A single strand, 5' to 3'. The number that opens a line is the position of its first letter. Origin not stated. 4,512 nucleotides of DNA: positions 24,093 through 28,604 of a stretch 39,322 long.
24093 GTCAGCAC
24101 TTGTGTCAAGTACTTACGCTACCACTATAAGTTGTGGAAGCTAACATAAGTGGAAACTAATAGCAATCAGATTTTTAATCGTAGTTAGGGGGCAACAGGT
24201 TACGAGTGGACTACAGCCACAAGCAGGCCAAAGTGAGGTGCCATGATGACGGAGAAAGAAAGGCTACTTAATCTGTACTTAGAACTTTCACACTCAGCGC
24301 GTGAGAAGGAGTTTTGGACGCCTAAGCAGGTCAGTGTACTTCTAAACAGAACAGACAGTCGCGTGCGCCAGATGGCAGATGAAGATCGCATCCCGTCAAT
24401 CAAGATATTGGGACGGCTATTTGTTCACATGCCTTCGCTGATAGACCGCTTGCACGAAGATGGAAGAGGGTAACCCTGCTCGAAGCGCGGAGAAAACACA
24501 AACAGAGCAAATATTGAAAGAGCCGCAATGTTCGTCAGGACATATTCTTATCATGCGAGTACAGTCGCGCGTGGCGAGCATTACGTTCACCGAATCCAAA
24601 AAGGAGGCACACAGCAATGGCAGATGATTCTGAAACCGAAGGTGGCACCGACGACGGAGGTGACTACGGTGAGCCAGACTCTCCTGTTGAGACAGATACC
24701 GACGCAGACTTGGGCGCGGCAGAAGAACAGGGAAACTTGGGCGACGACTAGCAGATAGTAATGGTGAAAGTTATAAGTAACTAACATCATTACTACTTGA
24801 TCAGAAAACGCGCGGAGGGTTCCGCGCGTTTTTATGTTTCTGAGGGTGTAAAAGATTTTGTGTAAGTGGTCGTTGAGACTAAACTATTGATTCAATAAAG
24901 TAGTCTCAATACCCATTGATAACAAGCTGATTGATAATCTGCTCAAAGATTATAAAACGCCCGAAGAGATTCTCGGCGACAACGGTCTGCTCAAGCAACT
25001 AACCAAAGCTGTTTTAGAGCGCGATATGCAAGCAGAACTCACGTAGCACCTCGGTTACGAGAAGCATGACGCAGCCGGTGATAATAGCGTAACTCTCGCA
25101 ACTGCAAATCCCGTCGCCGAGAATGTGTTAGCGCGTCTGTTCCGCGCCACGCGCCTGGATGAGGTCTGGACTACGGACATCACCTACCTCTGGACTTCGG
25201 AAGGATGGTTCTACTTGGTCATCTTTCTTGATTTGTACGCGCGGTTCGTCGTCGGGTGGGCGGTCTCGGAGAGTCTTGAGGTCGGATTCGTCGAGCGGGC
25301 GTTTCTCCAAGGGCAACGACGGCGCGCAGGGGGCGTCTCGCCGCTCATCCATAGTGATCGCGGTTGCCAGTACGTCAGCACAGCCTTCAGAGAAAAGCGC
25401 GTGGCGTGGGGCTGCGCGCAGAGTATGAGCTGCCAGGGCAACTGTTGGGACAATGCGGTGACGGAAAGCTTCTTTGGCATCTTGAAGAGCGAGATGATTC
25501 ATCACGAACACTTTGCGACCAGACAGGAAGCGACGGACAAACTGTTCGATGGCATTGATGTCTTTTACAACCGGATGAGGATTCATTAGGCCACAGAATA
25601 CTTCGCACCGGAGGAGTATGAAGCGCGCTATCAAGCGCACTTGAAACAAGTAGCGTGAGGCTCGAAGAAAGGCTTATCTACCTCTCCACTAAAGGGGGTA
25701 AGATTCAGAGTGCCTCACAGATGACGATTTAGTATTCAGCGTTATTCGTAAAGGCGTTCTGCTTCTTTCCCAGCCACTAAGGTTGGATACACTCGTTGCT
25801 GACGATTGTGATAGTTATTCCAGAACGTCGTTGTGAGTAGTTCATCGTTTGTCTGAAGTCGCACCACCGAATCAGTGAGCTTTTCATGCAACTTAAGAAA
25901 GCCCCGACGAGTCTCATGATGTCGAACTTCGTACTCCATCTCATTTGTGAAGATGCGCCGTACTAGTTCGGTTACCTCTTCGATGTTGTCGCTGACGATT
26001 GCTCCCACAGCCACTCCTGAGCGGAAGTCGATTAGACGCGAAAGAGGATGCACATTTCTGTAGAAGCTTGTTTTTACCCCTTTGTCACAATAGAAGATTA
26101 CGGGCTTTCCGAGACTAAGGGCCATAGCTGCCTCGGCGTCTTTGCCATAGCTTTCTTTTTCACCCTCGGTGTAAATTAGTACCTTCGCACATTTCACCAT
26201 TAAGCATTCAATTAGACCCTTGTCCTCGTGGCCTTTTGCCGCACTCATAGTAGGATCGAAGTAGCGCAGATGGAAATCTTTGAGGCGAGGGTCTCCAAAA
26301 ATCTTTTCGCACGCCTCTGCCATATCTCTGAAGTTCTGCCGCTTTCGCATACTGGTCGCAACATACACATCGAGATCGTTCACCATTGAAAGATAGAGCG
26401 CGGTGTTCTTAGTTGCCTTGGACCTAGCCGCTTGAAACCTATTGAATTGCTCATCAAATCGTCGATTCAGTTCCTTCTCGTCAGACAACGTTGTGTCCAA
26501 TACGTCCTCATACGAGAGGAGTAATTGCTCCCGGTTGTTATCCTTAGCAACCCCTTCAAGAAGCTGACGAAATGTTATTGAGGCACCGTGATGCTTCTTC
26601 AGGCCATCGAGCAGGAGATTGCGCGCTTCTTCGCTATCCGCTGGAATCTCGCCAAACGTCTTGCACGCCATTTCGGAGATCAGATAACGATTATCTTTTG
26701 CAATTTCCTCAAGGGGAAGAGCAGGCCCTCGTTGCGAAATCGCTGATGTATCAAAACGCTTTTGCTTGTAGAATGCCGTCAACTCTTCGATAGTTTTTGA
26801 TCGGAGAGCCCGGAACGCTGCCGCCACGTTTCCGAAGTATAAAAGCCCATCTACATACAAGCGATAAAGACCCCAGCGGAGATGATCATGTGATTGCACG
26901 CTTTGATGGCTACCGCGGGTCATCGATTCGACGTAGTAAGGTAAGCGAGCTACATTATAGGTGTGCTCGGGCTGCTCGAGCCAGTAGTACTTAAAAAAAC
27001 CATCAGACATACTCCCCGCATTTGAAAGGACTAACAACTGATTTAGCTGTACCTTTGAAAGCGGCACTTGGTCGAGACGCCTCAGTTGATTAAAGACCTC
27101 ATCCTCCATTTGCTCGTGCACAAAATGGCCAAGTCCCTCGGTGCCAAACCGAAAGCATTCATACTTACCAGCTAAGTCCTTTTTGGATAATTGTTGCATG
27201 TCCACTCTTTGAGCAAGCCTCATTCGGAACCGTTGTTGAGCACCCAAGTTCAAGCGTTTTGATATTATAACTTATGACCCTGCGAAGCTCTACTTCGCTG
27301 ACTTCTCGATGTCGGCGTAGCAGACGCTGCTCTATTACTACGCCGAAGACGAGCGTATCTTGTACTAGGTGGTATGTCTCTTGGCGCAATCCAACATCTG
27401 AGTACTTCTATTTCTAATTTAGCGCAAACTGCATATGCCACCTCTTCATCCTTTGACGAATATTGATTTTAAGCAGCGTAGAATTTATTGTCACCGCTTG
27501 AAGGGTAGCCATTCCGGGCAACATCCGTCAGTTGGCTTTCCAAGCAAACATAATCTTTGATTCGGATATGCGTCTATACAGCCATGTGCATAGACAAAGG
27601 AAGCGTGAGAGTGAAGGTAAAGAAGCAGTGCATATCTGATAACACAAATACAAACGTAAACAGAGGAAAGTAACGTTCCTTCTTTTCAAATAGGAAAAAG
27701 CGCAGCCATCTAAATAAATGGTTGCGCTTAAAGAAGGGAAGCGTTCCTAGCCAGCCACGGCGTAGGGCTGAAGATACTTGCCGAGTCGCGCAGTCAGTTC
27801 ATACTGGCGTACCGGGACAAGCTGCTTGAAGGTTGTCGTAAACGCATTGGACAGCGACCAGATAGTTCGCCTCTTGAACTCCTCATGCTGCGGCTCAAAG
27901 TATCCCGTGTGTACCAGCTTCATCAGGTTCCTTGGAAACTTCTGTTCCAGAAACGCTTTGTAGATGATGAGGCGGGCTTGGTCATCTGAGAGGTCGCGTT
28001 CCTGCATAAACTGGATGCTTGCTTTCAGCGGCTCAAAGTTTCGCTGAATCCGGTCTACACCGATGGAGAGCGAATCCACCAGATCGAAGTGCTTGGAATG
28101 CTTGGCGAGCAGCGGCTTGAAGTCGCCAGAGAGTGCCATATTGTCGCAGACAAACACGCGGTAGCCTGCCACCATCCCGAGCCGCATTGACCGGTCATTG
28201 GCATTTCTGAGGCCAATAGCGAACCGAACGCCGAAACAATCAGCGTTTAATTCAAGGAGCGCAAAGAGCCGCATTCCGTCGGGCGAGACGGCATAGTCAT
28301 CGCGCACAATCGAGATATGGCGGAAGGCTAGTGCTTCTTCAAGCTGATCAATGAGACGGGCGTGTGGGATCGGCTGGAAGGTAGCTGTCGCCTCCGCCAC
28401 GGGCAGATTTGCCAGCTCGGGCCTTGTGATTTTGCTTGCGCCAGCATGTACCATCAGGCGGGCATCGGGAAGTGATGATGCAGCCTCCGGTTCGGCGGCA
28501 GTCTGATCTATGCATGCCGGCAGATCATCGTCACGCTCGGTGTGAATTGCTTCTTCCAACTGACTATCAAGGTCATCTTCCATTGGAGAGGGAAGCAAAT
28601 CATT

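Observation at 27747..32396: Six-gene operon: DPPY MTase, SPPY MTase, soluble TraD-like ATPase, two Cys-rich mini-proteins, DUF932, with no recognisable endonuclease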

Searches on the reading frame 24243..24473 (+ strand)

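Call 22: search_protein_families(library=pfam, proteins=[window:24243-24473:+], max_evalue=0.01)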
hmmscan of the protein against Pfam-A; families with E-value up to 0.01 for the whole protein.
window:24243-24473:+ (76 aa): 1 family
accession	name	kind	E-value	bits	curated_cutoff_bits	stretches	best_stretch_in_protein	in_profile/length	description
PF12728.13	HTH_17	-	0.0075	17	27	1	26-60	3-37/51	Helix-turn-helix domain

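Call 61: search_protein_families(library=padloc, proteins=[window:24243-24473:+], max_evalue=0.001)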
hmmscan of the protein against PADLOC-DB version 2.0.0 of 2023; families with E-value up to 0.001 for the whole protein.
window:24243-24473:+ (76 aa): 0 families

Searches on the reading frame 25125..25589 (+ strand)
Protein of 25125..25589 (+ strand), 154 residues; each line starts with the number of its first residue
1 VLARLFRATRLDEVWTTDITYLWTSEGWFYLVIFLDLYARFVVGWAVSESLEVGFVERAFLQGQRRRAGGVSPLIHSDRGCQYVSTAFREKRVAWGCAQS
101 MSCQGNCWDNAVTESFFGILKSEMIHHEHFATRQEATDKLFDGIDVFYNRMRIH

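Call 6: search_protein_families(library=pfam, proteins=[window:25125-25589:+], max_evalue=0.01)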
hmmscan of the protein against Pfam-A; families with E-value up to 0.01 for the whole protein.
window:25125-25589:+ (154 aa): 3 families
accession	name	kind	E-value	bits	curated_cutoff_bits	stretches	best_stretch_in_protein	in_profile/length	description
PF00665.32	rve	-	5e-19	68.9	32.6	1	10-107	3-102/102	Integrase core domain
PF13333.12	rve_2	-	4.9e-11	43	22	1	114-154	1-40/56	Integrase core domain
PF13683.12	rve_3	-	1e-05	25.6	26.5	1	96-154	2-59/67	Integrase core domain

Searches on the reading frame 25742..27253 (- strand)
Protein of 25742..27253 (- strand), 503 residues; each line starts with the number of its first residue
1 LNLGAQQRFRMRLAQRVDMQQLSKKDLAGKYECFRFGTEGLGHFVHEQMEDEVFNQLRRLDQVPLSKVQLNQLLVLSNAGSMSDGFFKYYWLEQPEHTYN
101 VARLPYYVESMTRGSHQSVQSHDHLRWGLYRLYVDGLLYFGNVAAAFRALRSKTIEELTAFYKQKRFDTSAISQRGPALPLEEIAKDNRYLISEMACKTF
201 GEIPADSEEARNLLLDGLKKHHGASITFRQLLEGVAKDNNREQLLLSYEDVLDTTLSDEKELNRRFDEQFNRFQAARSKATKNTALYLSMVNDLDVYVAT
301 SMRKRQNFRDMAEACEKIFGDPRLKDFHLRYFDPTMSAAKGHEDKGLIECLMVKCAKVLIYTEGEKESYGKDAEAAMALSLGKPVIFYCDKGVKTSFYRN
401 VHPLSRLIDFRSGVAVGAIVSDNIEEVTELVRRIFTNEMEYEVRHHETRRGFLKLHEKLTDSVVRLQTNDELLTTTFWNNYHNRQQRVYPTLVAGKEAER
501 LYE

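Call 6: search_protein_families(library=pfam, proteins=[window:25742-27253:-], max_evalue=0.01)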
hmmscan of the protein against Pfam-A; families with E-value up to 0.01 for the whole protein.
window:25742-27253:- (503 aa): 0 families

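Call 7: search_protein_families(library=padloc, proteins=[window:25742-27253:-], max_evalue=0.01)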
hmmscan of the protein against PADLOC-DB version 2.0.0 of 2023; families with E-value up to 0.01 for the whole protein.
window:25742-27253:- (503 aa): 0 families

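Call 8: search_protein_families(library=ncbifam, proteins=[window:25742-27253:-], max_evalue=0.01)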
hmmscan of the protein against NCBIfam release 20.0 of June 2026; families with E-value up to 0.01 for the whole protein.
window:25742-27253:- (503 aa): 0 families

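Call 9: search_protein_families(library=phrogs, proteins=[window:25742-27253:-], max_evalue=0.01)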
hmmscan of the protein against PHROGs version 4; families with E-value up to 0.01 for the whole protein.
window:25742-27253:- (503 aa): 0 families

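Call 52: search_solved_structures(query=window:25742-27253:-, max_evalue=1)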
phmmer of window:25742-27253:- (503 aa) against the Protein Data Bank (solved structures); distinct sequences matched with E-value up to 1: 3.
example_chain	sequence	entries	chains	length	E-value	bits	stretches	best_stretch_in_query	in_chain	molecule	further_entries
7kwi_A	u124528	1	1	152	0.33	13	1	81-163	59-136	Bifunctional autolysin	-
6k3f_A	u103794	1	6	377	0.44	12.6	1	151-237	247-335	Beta-arrestin-2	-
8j9k_C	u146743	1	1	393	0.47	12.5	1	151-237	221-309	Beta-arrestin-2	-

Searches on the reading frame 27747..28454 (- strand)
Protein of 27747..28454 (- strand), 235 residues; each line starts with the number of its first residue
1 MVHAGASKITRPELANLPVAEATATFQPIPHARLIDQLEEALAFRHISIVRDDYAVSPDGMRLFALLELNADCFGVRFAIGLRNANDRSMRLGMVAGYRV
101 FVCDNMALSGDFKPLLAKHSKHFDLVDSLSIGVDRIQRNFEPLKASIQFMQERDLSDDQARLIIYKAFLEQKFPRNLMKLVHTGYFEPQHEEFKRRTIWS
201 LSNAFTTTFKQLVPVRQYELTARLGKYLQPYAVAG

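Call 44: predict_structure(alignment_id=A2)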
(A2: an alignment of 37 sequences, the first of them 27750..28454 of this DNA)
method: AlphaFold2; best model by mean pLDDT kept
length: 235 residues; sequences in the alignment: 37
mean_pLDDT: 80.4   pTM: 0.69
mean pLDDT of the five models: 80.4, 79.6, 79.1, 74.9, 71.9
residues with pLDDT >= 90: 70; 70-90: 125; 50-70: 20; < 50: 20
segments of 3 or more residues with pLDDT < 50: 1-3, 99-114
pLDDT, mean of each block of 10 residues (from residue 1): 68 89 83 93 90 86 85 78 78 61 41 50 80 79 81 95 97 95 94 91 89 73 83 67
secondary structure, 60 per line:
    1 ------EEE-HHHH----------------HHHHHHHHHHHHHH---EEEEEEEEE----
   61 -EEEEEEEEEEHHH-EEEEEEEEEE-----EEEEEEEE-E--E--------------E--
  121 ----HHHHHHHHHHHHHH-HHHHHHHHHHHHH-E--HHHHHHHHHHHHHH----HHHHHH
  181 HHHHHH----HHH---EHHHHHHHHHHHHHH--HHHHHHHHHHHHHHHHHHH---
elements in order: E7-9 H11-14 H31-44 E48-56 E62-71 E76-85 E91-98 H125-138 H140-152 H157-170 H175-186 H198-211 H214-232

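Call 46: fold_search(model_id=the predicted structure, library=pdb)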
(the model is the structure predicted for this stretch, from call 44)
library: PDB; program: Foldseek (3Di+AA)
matches with E <= 10: 296; with E <= 0.001: 0
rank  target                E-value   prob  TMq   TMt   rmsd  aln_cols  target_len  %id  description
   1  7d7f_A                3.2e-02  0.20  0.17  0.10  19.1       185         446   10  Structure of PKD1L3-CTD/PKD2L1 in calcium-bound state (released 2021-09-01)
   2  7d7e_A                4.0e-02  0.13  0.14  0.09  20.0       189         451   12  Structure of PKD1L3-CTD/PKD2L1 in apo state (released 2021-08-25)
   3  9gn8                  5.1e-02  0.66  0.27  0.34   9.1       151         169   15  Crystal Structure of UFC1 E149D (released 2025-05-07)
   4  8c0d_F                7.1e-02  0.51  0.26  0.33  10.0       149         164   15  UFL1/DDRGK1 bound to UFC1 (released 2023-12-27)
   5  8c0d_C                9.9e-02  0.44  0.26  0.33   9.5       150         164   15  UFL1/DDRGK1 bound to UFC1 (released 2023-12-27)
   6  9gll                  1.2e-01  0.33  0.24  0.31  10.1       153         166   14  Crystal Structure of UFC1 T106L (released 2025-05-07)
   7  9glp                  1.3e-01  0.47  0.27  0.35   9.2       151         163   15  Crystal Structure of UFC1 C116E&T106I (released 2025-05-07)
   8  2z6o                  1.3e-01  0.41  0.26  0.33   9.5       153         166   15  Crystal Structure of the Ufc1, Ufm1 conjugating enzyme 1 (released 2007-09-25)
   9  3evx_A                1.5e-01  0.21  0.21  0.28  11.2       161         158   14  Crystal structure of the human E2-like ubiquitin-fold modifier conjugating enzyme 1 (Ufc1). Northeast Structural Genom (released 2008-10-21)
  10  9gmn                  1.6e-01  0.41  0.27  0.35   9.3       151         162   16  Crystal Structure of UFC1 T106V (released 2025-05-07)
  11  7nvj                  1.6e-01  0.38  0.27  0.35   8.9       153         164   14  Crystal structure of UFC1 Y110A & F121A (released 2021-09-29)
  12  9i9o                  1.6e-01  0.30  0.24  0.30  10.0       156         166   15  Crystal Structure of UFC1 K108M (released 2025-05-07)
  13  9glk                  1.6e-01  0.33  0.26  0.32   9.4       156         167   15  Crystal Structure of UFC1 E149I (released 2025-05-07)
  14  9gli                  1.9e-01  0.28  0.25  0.31   9.9       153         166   14  Crystal Structure of UFC1 T106C (released 2025-05-07)
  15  9i9n                  2.1e-01  0.38  0.27  0.35   9.2       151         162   15  Crystal Structure of UFC1 C116E & K108A (released 2025-05-07)
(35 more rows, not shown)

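Call 67: search_dna_similar(query=window:27747-28454:-, collection=plasmids, mode=protein, max_evalue=0.00001, max_rows=15)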
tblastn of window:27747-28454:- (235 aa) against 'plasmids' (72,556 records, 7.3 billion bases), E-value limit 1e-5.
Records with a match: 2; places in all: 2; records where one place covers at least 80% of the query: 2.
Best place of each record, by identity: <60% 2.
By first word of the organism name: Planctomyces 1; Kovacikia 1.
By predicted mobility (MOB-suite, as given by PLSDB): non-mobilizable 2.
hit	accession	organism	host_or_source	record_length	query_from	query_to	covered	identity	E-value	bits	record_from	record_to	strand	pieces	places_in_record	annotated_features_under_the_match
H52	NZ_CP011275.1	Planctomyces sp. SH-PL62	cell culture,sugar beet rhizosphere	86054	1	205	87%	30.1%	2e-15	82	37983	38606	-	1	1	hypothetical protein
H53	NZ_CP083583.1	Kovacikia minuta CCNUW1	cell culture,fresh water lake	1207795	1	211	90%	27.0%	3e-19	93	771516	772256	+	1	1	record has no annotation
